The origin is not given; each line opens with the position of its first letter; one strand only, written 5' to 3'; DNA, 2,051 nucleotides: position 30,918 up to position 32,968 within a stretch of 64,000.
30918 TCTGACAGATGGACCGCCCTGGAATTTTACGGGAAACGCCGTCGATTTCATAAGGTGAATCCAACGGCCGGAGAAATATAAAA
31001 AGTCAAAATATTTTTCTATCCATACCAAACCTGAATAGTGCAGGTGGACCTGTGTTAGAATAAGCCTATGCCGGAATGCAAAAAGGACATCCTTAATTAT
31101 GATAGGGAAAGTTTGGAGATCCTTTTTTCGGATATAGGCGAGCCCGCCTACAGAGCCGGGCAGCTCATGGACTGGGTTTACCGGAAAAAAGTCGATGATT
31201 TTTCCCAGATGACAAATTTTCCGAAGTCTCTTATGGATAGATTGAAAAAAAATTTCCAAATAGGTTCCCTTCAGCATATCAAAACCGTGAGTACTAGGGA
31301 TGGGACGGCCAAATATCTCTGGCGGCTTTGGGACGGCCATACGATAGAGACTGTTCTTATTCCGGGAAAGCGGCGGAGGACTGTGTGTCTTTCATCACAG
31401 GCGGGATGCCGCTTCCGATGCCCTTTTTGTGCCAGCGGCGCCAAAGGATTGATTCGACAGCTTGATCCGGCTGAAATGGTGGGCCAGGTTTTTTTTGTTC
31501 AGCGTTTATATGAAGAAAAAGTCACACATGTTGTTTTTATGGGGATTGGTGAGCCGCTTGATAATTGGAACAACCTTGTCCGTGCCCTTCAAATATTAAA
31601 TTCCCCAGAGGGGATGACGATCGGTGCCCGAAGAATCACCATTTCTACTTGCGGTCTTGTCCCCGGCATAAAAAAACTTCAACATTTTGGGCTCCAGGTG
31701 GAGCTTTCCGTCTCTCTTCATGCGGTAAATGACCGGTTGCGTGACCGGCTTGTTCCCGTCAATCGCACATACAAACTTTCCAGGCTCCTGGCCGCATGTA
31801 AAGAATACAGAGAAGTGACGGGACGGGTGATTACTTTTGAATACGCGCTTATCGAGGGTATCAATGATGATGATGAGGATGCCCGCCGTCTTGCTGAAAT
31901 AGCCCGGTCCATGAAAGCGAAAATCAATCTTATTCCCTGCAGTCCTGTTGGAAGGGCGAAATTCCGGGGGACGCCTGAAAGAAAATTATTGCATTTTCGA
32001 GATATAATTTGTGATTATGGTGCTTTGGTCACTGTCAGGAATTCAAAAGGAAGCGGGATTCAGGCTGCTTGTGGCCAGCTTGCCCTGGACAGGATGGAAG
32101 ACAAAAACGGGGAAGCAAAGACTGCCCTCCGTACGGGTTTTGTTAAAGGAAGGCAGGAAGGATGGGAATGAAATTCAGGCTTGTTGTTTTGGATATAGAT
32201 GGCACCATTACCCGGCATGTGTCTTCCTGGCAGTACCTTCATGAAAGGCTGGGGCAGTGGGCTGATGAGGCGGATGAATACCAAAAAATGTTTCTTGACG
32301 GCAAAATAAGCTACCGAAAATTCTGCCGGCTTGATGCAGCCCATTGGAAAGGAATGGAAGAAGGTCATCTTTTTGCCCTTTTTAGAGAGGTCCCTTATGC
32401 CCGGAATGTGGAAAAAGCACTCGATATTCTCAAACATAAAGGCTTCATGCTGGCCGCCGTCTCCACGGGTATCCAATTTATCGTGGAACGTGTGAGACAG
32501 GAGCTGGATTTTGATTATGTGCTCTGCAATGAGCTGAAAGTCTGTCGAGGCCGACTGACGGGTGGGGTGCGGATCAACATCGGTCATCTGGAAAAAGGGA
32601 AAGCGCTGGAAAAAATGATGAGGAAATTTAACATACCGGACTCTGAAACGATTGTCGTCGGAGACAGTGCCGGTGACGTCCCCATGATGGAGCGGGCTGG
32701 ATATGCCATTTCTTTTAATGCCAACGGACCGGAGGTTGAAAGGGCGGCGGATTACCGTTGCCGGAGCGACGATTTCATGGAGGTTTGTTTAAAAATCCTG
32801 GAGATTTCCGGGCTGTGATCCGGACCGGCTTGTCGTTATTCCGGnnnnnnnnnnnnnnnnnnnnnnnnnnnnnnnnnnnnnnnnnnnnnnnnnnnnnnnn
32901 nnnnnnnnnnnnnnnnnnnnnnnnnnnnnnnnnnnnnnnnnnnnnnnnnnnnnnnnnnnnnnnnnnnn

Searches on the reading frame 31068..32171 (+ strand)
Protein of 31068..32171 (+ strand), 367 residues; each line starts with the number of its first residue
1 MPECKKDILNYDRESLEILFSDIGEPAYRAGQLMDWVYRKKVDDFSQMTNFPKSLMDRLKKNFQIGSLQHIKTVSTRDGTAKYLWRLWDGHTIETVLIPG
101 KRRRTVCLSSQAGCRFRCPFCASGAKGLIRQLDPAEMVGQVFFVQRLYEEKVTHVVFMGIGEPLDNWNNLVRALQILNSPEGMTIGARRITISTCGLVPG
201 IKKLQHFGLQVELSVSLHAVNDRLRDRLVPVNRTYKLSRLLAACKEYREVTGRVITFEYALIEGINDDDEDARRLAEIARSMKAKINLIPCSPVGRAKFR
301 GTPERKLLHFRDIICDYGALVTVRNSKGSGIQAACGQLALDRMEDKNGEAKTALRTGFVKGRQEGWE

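Call 48: search_protein_families(library=pfam, proteins=[window:31068-32171:+], max_evalue=0.00001)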
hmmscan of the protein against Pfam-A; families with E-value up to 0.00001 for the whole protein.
window:31068-32171:+ (367 aa): 2 families
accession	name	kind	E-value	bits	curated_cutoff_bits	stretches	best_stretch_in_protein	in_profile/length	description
PF04055.27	Radical_SAM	-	4.1e-20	73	29.5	1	110-275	3-165/166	Radical SAM superfamily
PF21016.3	RlmN_N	-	1.3e-18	66.9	24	1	7-65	2-60/60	Ribosomal RNA large subunit methyltransferase N-terminal domain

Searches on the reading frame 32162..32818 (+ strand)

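Call 48: search_protein_families(library=pfam, proteins=[window:32162-32818:+], max_evalue=0.00001)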
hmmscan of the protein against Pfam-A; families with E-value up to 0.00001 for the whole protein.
window:32162-32818:+ (218 aa): 4 families
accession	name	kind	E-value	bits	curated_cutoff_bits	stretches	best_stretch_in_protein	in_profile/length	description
PF12710.13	HAD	-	3.1e-24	86.9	27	1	8-177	1-189/189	haloacid dehalogenase-like hydrolase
PF00702.32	Hydrolase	-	1.4e-16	61.9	26.4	1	6-180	2-191/191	haloacid dehalogenase-like hydrolase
PF08282.18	Hydrolase_3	-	2.9e-12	47.3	20.9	1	136-203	179-246/255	haloacid dehalogenase-like hydrolase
PF13419.12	HAD_2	-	2.9e-06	27.9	23.8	0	147-180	139-172/178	Haloacid dehalogenase-like hydrolase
